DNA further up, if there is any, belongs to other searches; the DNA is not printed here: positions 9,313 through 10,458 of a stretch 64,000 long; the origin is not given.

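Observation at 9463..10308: ThyA-fold enzyme carries Asp at the ThyA Asn177 position, predicting dCMP rather than dUMP hydroxymethylation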

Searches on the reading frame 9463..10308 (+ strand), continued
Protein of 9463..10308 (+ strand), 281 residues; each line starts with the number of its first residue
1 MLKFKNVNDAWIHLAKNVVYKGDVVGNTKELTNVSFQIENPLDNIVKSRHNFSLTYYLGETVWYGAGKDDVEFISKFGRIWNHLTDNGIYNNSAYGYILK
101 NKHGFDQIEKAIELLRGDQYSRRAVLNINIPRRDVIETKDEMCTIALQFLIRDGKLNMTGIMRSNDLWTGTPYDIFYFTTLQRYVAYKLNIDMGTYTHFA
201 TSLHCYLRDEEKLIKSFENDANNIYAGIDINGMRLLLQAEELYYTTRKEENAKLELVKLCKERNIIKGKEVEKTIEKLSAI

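Call 33: search_protein_families(library=ncbifam, proteins=[window:9463-10308:+], max_evalue=0.01)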
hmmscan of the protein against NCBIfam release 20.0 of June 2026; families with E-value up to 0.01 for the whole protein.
window:9463-10308:+ (281 aa): 6 families
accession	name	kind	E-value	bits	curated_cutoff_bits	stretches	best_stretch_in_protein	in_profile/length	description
TIGR03283.1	thy_syn_methano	equivalog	1.6e-25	89.8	174.55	1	2-212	3-200/201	thymidylate synthase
NF002497.0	PRK01827.1-3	equivalog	4.4e-17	62.3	327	1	58-218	56-221/264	thymidylate synthase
NF002496.0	PRK01827.1-2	equivalog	7e-14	51.6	325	1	61-218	125-275/318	thymidylate synthase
NF002495.0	PRK01827.1-1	equivalog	2.2e-13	50.4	327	1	69-219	80-234/279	thymidylate synthase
TIGR03284.1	thym_sym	equivalog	1.4e-12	47.4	108.35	1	88-217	124-252/296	thymidylate synthase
NF002499.0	PRK01827.1-5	equivalog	1.7e-11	43.8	405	1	53-209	51-212/264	thymidylate synthase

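Call 36: get_annotated_region(hit=H36, flank=3000)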
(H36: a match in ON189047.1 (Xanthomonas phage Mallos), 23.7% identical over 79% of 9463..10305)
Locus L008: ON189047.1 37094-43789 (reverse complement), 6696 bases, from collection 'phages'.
description: Xanthomonas phage Mallos, complete genome.
organism: Xanthomonas phage Mallos (NCBI taxid 2939131)
taxonomy: Viruses; Duplodnaviria; Heunggongvirae; Uroviricota; Caudoviricetes; Mesyanzhinovviridae; Bradleyvirinae
host: Xanthomonas translucens pv. translucens (DSM 18974); source: sewage; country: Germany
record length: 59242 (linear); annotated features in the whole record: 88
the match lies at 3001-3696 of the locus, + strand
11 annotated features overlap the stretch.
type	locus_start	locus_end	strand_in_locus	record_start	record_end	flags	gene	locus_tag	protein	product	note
CDS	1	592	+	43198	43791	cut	-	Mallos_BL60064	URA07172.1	hypothetical protein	-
CDS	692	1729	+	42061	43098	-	-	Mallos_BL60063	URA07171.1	hypothetical protein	-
CDS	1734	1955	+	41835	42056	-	-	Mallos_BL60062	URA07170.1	hypothetical protein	-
CDS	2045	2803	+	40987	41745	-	-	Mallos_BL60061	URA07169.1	putative DNA binding protein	-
CDS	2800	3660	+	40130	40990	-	-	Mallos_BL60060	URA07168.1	thymidylate synthase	-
CDS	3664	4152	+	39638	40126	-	-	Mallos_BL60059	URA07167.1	deoxycytidylate deaminase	-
CDS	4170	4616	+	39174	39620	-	-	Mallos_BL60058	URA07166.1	dihydrofolate reductase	-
CDS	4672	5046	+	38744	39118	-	-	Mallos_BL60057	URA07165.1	hypothetical protein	-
CDS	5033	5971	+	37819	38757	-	-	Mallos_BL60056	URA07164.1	hypothetical protein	-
CDS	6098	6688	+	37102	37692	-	-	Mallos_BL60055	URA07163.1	hypothetical protein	-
CDS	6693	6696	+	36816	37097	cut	-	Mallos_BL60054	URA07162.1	putative nucleic acid binding protein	-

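Call 42: get_annotated_region(hit=H65, flank=1500)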
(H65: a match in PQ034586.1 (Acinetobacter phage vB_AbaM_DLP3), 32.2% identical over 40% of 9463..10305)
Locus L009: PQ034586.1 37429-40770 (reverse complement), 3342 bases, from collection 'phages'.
description: Acinetobacter phage vB_AbaM_DLP3, complete genome.
organism: Acinetobacter phage vB_AbaM_DLP3 (NCBI taxid 3243735)
taxonomy: Viruses; Duplodnaviria; Heunggongvirae; Uroviricota; Caudoviricetes; Straboviridae; Twarogvirinae; Lazarusvirus
host: Acinetobacter baumannii AB5075; source: -; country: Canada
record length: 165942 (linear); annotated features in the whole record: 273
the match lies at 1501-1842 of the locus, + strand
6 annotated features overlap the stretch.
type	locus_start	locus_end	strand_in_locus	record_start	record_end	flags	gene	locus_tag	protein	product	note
CDS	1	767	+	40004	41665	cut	-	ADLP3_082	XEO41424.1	putative nucleoside-diphosphate-sugar pyrophosphorylase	-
CDS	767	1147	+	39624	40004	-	-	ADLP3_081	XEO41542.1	hypothetical protein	-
CDS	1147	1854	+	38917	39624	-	-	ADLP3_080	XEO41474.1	thymidylate synthase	-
CDS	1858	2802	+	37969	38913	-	-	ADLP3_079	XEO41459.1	hypothetical protein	-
CDS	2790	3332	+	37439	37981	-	-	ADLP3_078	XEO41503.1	putative thymidylate kinase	-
CDS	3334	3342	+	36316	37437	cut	-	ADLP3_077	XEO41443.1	putative DNA alpha-glucosyltransferase protein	-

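Call 45: find_encoding_contigs(protein=P0018, flank=5000, max_places=1)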
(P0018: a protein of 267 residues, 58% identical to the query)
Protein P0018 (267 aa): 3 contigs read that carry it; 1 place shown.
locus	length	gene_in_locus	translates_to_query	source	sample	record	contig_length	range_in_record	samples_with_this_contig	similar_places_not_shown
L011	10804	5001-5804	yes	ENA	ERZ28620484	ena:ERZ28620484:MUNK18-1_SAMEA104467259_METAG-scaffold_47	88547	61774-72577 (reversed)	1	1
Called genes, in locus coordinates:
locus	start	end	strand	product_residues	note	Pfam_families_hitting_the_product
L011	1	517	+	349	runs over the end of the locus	-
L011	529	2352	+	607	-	PF01368:DHH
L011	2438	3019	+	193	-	-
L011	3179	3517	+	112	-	-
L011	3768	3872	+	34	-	-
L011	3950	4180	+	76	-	-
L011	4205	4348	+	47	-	-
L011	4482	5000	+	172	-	-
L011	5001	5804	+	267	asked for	PF00303:Thymidylat_synt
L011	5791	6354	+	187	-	-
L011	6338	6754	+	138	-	PF00692:dUTPase, PF22769:DCD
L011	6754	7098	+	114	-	PF25109:HAD_PNKP (weak)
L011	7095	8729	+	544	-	PF00483:NTP_transferase, PF01128:IspD (weak), PF12804:NTP_transf_3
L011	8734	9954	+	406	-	-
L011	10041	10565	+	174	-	PF00075:RNase_H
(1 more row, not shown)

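Call 46: find_encoding_contigs(protein=P0071, flank=5000, max_places=1)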
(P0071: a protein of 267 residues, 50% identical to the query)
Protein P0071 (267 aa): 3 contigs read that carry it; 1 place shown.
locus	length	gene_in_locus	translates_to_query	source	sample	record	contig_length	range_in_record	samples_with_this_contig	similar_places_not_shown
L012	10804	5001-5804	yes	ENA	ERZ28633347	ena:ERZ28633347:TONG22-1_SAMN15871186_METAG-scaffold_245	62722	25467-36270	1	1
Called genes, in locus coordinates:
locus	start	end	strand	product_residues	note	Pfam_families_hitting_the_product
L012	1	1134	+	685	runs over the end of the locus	PF02518:HATPase_c, PF00204:DNA_gyraseB, PF01751:Toprim, PF00986:DNA_gyraseB_C (weak)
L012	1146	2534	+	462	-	PF00521:DNA_topoisoIV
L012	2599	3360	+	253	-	PF25309:ELLD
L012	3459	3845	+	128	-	-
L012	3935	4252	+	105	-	-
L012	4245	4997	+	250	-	PF05219:DREV (weak), PF02353:CMAS, PF05401:NodS (weak), PF13489:Methyltransf_23, PF13847:Methyltransf_31, PF08241:Methyltransf_11, PF08242:Methyltransf_12, PF13649:Methyltransf_25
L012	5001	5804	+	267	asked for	PF00303:Thymidylat_synt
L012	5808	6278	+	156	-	-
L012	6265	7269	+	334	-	PF00438:S-AdoMet_synt_N, PF02772:S-AdoMet_synt_M, PF02773:S-AdoMet_synt_C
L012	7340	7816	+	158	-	PF02664:LuxS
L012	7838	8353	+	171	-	PF02511:Thy1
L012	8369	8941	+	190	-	PF18907:DUF5662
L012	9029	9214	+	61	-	-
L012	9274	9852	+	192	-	-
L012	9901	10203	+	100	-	-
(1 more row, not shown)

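Call 47: find_encoding_contigs(protein=P0058, flank=5000, max_places=1)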
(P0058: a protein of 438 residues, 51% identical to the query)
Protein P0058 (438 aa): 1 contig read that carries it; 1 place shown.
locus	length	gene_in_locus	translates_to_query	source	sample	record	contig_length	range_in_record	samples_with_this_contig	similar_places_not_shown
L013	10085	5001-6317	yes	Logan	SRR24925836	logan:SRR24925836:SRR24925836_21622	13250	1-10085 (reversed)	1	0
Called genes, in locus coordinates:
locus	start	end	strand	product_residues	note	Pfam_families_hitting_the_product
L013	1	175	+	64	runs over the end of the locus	-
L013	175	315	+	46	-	-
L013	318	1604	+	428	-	PF00176:SNF2-rel_dom, PF04851:ResIII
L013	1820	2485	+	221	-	PF13479:AAA_24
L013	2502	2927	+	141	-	PF05037:DUF669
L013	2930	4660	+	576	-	-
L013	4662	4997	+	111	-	-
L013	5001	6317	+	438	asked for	PF02223:Thymidylate_kin (faint), PF00303:Thymidylat_synt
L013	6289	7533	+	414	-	PF11440:AGT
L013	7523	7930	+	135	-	PF00692:dUTPase, PF22769:DCD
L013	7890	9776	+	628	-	PF08706:D5_N (weak), PF19263:DUF5906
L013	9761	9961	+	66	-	PF01381:HTH_3, PF13443:HTH_26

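Call 61: predict_structure(alignment_id=A1)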
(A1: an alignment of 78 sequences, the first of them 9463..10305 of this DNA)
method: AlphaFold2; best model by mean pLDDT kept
length: 281 residues; sequences in the alignment: 78
mean_pLDDT: 96.0   pTM: 0.93
mean pLDDT of the five models: 96.0, 95.9, 94.7, 94.1, 93.7
residues with pLDDT >= 90: 252; 70-90: 29; 50-70: 0; < 50: 0
segments of 3 or more residues with pLDDT < 50: none
pLDDT, mean of each block of 10 residues (from residue 1): 97 98 98 98 98 98 97 95 85 92 96 98 94 79 91 98 96 98 99 98 98 98 98 98 98 98 98 98 92
secondary structure, 60 per line:
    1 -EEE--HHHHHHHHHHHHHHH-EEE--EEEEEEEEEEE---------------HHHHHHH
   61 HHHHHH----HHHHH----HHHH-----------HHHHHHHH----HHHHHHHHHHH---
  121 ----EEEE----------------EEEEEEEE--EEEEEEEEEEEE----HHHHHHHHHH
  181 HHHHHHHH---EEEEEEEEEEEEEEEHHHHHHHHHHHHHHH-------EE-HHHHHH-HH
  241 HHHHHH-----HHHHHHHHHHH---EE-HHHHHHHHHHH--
elements in order: E2-4 H7-21 E23-25 E28-38 H54-66 H71-75 H80-83 H95-102 H107-117 E125-128 E145-152 E155-166 H171-188 E192-206 H207-221 H232-237 H239-246 H252-262 H269-279

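Call 63: fold_search(model_id=the predicted structure, library=pdb)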
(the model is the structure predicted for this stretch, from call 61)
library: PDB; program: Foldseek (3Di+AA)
matches with E <= 10: 586; with E <= 0.001: 396
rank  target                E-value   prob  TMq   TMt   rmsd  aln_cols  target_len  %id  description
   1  5jnh_A                7.6e-19  1.00  0.77  0.69   4.5       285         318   24  Crystal Structure of cytidine monophosphate hydroxymethylase MilA (released 2017-01-25)
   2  5jnh_B                2.6e-18  1.00  0.73  0.65   1.8       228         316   29  Crystal Structure of cytidine monophosphate hydroxymethylase MilA (released 2017-01-25)
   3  5jp9_B                5.9e-18  1.00  0.77  0.69   4.5       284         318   25  Crystal Structure of cytidine monophosphate hydroxymethylase MilA with dCMP (released 2017-03-15)
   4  5b6e_B                1.2e-17  1.00  0.77  0.68   4.5       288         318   24  Crystal Structure of cytidine monophosphate hydroxymethylase MilA with hmCMP (released 2017-01-25)
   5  5b6d_A                1.4e-17  1.00  0.77  0.69   4.7       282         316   25  Crystal Structure of cytidine monophosphate hydroxymethylase MilA with CMP (released 2017-01-25)
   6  5b6d_B                1.5e-17  1.00  0.77  0.69   4.6       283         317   25  Crystal Structure of cytidine monophosphate hydroxymethylase MilA with CMP (released 2017-01-25)
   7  5b6e_A                2.0e-17  1.00  0.75  0.67   6.3       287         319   25  Crystal Structure of cytidine monophosphate hydroxymethylase MilA with hmCMP (released 2017-01-25)
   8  3c06                  1.3e-13  1.00  0.64  0.59   3.9       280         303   18  Lactobacillus CASEI Thymidylate Synthase Ternary Complex With DUMP and the Phtalimidic Derivative 14C in Multiple Bindin (released 2009-01-20)
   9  1b49_A                1.6e-13  1.00  0.64  0.74   3.1       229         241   24  DCMP HYDROXYMETHYLASE FROM T4 (PHOSPHATE-BOUND) (released 1999-01-13)
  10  5j7w_A                2.8e-13  1.00  0.58  0.59   5.2       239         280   17  Enterococcus faecalis thymidylate synthase complex with methotrexate (released 2016-09-28)
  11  6qya_A                3.9e-13  1.00  0.58  0.58   5.3       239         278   20  Crystal structure of Enteroccocus faecalis thymidylate synthase (EfTS) in complex with dUMP (released 2019-04-10)
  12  6l18                  4.6e-13  1.00  0.61  0.69   3.1       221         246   23  XFEL structure of T4dCH D179N mutant complex with natively expressed dTMP (released 2019-12-04)
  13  3uwl_C                4.8e-13  1.00  0.57  0.57   5.7       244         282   20  Crystal structure of Enteroccocus faecalis thymidylate synthase (EfTS) in complex with 5-formyl tetrahydrofolate (released 2012-08-29)
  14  4h0u_C                5.7e-13  1.00  0.60  0.66   3.6       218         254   22  Crystal structure of thymidylate synthase from Corynebacterium glutamicum in complex with dUMP (released 2013-09-11)
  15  3bz0                  6.0e-13  1.00  0.61  0.56   4.4       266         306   18  Lactobacillus Casei Thymidylate Synthase Ternary Complex with DUMP and the Phtalimidic Derivative C00 (released 2009-01-20)
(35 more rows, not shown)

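Call 68: search_protein_representatives(protein=window:9463-10305:+)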
Query: 281 residues. Proteins with E-value up to 0.001 (for the whole library): 9046; up to 1e-10: 5236; up to 1e-30: 185. The best 150 are listed.
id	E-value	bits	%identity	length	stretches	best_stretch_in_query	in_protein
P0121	3.1e-69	249.6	52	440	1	8-217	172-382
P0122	9.7e-69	248.0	47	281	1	4-266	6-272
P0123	7.7e-67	241.8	52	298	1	4-217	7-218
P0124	1.4e-66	240.9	51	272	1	6-213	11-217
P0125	8.5e-66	238.3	49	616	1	3-218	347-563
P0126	1.7e-64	234.1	47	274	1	5-263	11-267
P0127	1.1e-63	231.4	53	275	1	6-213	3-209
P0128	1.6e-63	230.9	55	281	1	5-215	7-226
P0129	3.3e-62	226.5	44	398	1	6-269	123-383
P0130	1.7e-60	220.9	50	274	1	3-220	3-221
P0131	3.5e-60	219.9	50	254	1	3-201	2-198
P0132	1.1e-59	218.3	47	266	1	6-257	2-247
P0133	3.1e-59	216.8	53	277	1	14-210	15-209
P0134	3.8e-58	213.2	48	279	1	5-213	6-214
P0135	8.2e-57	208.9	45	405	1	4-219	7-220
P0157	3.0e-44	167.6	43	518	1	2-243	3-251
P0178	2.1e-39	151.7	43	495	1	2-216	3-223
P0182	5.9e-38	147.0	44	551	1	28-207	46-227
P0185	1.7e-37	145.5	42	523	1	27-210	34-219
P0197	2.7e-36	141.6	39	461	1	4-254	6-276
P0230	8.0e-34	133.5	38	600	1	16-217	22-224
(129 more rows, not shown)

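Call 70: search_protein_families(library=pfam, proteins=[P0121, P0125, P0129, P0135, P0157, P0178, P0182, P0185, P0230, P0197], max_evalue=0.001)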
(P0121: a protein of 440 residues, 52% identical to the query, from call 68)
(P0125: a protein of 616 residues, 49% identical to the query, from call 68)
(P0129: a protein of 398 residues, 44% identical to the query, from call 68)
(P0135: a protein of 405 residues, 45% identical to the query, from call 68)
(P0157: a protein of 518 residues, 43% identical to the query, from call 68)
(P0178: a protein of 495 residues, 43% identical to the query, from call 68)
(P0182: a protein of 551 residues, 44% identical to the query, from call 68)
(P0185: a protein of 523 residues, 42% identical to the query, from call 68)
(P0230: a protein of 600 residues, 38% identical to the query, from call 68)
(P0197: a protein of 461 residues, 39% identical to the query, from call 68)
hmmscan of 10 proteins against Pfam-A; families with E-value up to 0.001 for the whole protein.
P0121 (440 aa): 1 family
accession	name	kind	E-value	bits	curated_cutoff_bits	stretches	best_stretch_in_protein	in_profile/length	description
PF00303.24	Thymidylat_synt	-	1.3e-27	97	24.3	1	181-406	9-248/266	Thymidylate synthase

P0125 (616 aa): 2 families
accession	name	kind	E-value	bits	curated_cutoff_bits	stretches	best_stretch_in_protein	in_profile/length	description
PF00303.24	Thymidylat_synt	-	7.2e-27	94.6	24.3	1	354-583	2-244/266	Thymidylate synthase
PF20691.3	TAGT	-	2.2e-12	47.8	27.5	1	33-236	2-191/205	TET-Associated Glycosyltransferase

P0129 (398 aa): 1 family
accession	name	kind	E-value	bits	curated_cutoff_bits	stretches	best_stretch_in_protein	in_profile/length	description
PF00303.24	Thymidylat_synt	-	1.7e-24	86.9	24.3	1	160-339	42-227/266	Thymidylate synthase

P0135 (405 aa): 1 family
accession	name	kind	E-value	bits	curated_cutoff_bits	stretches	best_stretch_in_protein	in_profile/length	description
PF00303.24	Thymidylat_synt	-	1.5e-29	103.4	24.3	1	42-229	38-232/266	Thymidylate synthase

P0157 (518 aa): 1 family
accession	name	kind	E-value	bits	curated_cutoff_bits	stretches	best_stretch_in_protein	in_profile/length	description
PF00303.24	Thymidylat_synt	-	2.3e-26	93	24.3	1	12-235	3-235/266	Thymidylate synthase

P0178 (495 aa): 3 families
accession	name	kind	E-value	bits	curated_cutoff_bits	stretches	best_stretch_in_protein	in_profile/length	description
PF00303.24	Thymidylat_synt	-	2.5e-27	96.1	24.3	1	23-235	14-232/266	Thymidylate synthase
PF02223.23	Thymidylate_kin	-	1.5e-06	28.5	27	1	351-376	1-26/185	Thymidylate kinase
PF03976.20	PPK2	-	0.00042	20.4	22.3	1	332-474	15-174/229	Polyphosphate kinase 2 (PPK2)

P0182 (551 aa): 1 family
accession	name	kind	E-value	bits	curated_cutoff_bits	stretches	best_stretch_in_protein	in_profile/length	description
PF00303.24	Thymidylat_synt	-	5.5e-26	91.7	24.3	1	25-235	3-220/266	Thymidylate synthase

P0185 (523 aa): 4 families
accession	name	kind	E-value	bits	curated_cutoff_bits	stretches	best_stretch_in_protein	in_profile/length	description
PF00303.24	Thymidylat_synt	-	1.6e-25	90.2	24.3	1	31-222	21-218/266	Thymidylate synthase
PF02223.23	Thymidylate_kin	-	4.9e-09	36.6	27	1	420-514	81-174/185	Thymidylate kinase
PF13521.12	AAA_28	-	0.00014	22.6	27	0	417-515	72-159/164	AAA domain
PF01656.29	CbiA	-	0.00097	19.5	25.4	0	451-504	18-69/125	CobQ/CobB/MinD/ParA nucleotide binding domain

P0230 (600 aa): 1 family
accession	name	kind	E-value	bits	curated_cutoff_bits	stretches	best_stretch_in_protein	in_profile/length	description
PF00303.24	Thymidylat_synt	-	1.3e-21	77.4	24.3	1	55-227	47-224/266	Thymidylate synthase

P0197 (461 aa): 1 family
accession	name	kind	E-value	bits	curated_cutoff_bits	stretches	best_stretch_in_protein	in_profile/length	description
PF00303.24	Thymidylat_synt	-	2.3e-32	112.6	24.3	1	12-240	2-221/266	Thymidylate synthase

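Call 72: list_cluster_members(proteins=[window:9463-10305:+, window:10763-11818:+])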
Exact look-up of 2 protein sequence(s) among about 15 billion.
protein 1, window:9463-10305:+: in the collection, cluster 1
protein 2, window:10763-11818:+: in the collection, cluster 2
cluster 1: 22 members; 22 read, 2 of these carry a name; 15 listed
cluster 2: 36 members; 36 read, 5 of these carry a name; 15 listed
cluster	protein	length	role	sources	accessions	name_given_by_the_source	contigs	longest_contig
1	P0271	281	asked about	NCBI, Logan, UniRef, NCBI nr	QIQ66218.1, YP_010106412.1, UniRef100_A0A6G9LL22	thymidylate synthase [Enterococcus phage nattely] | Thymidylate synthase/dCMP hydroxymethylase domain-containing protein n=1 Tax=Enterococcus ...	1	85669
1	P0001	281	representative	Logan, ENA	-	-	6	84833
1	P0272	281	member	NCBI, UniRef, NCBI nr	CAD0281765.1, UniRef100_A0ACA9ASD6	Thymidylate synthase (EC [Enterococcus phage vB_EfaS_140] | Thymidylate synthase (EC) n=1 Tax=Enterococcus phage vB_EfaS_140 TaxID=2730536 ...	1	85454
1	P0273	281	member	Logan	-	-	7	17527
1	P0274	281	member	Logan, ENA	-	-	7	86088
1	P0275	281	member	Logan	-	-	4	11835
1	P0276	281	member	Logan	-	-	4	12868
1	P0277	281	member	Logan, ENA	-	-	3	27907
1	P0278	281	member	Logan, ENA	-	-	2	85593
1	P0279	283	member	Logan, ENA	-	-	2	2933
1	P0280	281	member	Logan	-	-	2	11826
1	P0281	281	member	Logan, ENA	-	-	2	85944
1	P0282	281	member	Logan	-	-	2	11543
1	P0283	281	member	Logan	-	-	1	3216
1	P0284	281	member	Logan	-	-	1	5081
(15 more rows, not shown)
